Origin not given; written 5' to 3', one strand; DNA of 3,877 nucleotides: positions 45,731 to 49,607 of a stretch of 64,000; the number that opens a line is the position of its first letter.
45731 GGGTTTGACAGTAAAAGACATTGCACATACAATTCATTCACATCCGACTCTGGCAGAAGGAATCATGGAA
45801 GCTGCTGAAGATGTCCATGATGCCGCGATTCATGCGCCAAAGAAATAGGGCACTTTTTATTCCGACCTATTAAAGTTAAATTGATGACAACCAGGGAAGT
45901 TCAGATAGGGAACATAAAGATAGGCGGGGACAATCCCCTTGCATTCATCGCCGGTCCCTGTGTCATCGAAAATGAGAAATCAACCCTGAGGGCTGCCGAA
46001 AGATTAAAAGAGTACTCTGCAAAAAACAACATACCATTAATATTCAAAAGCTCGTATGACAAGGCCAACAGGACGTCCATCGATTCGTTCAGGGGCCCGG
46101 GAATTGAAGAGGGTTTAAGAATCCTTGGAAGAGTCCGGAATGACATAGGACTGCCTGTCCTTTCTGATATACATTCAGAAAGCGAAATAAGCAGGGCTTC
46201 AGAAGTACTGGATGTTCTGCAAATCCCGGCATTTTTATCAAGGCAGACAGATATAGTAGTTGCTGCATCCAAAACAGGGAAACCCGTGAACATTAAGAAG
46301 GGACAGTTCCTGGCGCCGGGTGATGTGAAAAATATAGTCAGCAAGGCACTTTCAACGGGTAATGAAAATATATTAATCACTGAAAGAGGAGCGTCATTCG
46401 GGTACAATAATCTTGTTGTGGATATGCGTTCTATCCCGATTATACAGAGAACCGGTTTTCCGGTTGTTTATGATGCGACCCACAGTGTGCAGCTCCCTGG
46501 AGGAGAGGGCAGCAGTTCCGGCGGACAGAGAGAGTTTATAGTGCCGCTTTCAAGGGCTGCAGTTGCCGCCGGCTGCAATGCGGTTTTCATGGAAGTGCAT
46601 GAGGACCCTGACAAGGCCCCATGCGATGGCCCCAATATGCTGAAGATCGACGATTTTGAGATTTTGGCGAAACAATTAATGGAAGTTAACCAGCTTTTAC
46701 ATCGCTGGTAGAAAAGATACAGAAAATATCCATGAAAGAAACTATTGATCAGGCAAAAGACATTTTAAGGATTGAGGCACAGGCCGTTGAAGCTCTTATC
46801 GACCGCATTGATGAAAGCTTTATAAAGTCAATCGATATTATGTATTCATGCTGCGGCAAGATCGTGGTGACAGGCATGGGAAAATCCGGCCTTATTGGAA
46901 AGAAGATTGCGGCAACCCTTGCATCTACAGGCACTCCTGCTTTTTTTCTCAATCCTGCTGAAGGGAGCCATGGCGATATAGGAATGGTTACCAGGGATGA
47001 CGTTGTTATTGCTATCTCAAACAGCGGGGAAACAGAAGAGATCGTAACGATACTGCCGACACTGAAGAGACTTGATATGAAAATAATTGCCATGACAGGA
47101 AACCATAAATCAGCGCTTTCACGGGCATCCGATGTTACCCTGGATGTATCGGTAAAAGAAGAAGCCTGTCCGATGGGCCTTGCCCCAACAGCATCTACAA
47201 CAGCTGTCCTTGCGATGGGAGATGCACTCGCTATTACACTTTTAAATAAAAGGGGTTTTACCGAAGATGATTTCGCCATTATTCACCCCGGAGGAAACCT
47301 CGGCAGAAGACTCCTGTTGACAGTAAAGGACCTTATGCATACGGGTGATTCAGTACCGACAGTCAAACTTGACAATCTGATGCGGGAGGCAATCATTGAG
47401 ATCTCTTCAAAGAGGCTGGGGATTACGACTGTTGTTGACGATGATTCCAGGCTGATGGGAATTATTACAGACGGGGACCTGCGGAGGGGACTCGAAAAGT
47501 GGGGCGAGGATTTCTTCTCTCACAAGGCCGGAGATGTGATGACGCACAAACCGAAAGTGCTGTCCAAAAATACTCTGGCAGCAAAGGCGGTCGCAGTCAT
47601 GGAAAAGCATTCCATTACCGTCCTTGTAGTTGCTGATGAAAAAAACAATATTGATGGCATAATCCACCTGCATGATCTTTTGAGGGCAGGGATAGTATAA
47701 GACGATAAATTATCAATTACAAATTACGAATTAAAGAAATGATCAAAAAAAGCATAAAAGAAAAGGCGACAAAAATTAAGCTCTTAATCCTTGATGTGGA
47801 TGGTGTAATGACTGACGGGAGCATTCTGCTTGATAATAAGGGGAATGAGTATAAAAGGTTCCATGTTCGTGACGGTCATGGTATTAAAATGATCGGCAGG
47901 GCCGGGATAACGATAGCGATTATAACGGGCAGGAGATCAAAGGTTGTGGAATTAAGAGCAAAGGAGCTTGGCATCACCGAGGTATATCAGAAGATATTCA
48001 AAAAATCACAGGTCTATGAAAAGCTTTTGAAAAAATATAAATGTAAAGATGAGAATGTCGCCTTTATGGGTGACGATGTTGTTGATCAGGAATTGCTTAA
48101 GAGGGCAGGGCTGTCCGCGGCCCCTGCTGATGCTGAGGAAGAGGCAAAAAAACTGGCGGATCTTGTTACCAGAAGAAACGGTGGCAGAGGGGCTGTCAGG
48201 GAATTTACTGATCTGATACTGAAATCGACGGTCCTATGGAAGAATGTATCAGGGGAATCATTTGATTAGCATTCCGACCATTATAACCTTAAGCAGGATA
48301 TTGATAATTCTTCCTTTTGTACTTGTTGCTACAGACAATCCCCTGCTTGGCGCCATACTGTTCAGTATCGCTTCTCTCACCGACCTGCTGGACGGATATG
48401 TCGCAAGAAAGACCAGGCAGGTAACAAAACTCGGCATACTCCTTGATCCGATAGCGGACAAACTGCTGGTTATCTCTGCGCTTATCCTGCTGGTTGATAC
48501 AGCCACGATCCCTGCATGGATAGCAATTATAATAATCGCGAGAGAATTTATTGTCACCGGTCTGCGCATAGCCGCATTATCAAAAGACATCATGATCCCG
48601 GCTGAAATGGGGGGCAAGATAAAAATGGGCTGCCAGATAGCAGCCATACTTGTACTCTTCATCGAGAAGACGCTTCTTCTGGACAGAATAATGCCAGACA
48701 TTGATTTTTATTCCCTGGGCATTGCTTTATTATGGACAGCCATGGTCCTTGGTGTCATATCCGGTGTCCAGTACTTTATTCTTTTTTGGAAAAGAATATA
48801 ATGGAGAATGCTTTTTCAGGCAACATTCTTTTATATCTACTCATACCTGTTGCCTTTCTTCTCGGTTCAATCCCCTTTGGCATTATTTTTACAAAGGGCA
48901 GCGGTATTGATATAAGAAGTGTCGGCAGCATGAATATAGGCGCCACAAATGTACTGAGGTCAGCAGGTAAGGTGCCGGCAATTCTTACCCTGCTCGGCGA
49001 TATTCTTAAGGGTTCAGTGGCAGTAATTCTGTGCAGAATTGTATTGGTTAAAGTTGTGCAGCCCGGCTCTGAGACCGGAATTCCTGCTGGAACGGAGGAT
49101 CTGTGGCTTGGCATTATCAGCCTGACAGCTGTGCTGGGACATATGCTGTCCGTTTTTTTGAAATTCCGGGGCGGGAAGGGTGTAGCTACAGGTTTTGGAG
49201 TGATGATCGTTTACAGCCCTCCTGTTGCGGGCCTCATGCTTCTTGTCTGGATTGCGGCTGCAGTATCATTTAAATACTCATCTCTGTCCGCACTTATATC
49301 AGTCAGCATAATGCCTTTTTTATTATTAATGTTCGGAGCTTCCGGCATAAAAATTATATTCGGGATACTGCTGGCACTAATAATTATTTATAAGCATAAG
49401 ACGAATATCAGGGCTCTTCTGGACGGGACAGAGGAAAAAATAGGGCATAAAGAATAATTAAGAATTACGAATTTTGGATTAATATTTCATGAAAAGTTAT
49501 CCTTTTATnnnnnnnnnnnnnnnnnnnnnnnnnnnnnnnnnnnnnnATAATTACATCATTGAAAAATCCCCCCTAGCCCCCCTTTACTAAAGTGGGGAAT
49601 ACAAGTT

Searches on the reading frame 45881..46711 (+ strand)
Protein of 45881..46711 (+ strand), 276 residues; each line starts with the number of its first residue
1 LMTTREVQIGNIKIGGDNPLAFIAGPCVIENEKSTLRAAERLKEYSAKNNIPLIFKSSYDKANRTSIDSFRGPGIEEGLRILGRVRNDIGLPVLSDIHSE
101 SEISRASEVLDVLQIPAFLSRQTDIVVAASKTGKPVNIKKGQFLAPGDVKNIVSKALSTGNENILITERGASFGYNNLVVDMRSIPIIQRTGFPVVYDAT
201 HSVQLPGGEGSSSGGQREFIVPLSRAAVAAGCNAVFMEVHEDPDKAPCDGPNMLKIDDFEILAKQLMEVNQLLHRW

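Call 51: search_protein_families(library=pfam, proteins=[window:45881-46711:+], max_evalue=0.00001)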
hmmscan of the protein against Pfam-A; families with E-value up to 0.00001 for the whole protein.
window:45881-46711:+ (276 aa): 1 family
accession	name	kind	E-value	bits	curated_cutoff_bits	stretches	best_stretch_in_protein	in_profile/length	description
PF00793.26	DAHP_synth_1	-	2.3e-73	246.9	25.5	1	11-273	9-268/270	DAHP synthetase I family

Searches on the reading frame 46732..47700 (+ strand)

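Call 51: search_protein_families(library=pfam, proteins=[window:46732-47700:+], max_evalue=0.00001)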
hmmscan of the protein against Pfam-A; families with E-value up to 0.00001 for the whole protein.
window:46732-47700:+ (322 aa): 3 families
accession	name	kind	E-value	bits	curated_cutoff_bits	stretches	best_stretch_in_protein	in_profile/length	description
PF01380.27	SIS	-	9.3e-31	106.8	25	1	38-168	2-130/131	SIS domain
PF00571.33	CBS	-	6.3e-18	65.3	24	2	266-319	1-54/57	CBS domain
PF13580.11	SIS_2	-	3.8e-06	27.4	27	0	87-123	102-138/138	SIS domain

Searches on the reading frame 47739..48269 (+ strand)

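Call 51: search_protein_families(library=pfam, proteins=[window:47739-48269:+], max_evalue=0.00001)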
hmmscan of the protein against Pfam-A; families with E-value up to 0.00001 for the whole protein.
window:47739-48269:+ (176 aa): 3 families
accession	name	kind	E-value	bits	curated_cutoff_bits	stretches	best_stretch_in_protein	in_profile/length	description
PF08282.18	Hydrolase_3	-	1.1e-13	51.9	20.9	1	76-149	175-248/255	haloacid dehalogenase-like hydrolase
PF00702.32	Hydrolase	-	5.7e-09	37.1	26.4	1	54-124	112-191/191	haloacid dehalogenase-like hydrolase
PF13419.12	HAD_2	-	7.8e-07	29.8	23.8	1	52-127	91-175/178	Haloacid dehalogenase-like hydrolase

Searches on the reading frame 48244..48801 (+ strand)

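Call 51: search_protein_families(library=pfam, proteins=[window:48244-48801:+], max_evalue=0.00001)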
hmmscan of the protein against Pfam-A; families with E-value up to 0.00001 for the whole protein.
window:48244-48801:+ (185 aa): 1 family
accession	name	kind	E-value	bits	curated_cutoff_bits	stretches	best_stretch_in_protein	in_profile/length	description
PF01066.26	CDP-OH_P_transf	-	6.2e-38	131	22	1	10-171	3-151/152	CDP-alcohol phosphatidyltransferase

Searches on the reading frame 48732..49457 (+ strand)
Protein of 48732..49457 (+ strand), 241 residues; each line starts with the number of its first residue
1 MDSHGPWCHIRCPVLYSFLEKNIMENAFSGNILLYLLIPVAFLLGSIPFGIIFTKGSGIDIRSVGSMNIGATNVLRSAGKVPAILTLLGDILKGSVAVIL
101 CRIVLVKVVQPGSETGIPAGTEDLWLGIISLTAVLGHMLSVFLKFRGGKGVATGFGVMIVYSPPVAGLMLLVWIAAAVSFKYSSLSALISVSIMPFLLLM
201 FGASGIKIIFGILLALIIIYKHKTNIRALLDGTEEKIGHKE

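Call 51: search_protein_families(library=pfam, proteins=[window:48732-49457:+], max_evalue=0.00001)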
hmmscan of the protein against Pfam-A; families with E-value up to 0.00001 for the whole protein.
window:48732-49457:+ (241 aa): 1 family
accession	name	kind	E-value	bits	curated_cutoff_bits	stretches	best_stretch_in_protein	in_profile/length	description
PF02660.20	G3P_acyltransf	-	8.9e-49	166.2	24.1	1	40-229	1-164/164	Glycerol-3-phosphate acyltransferase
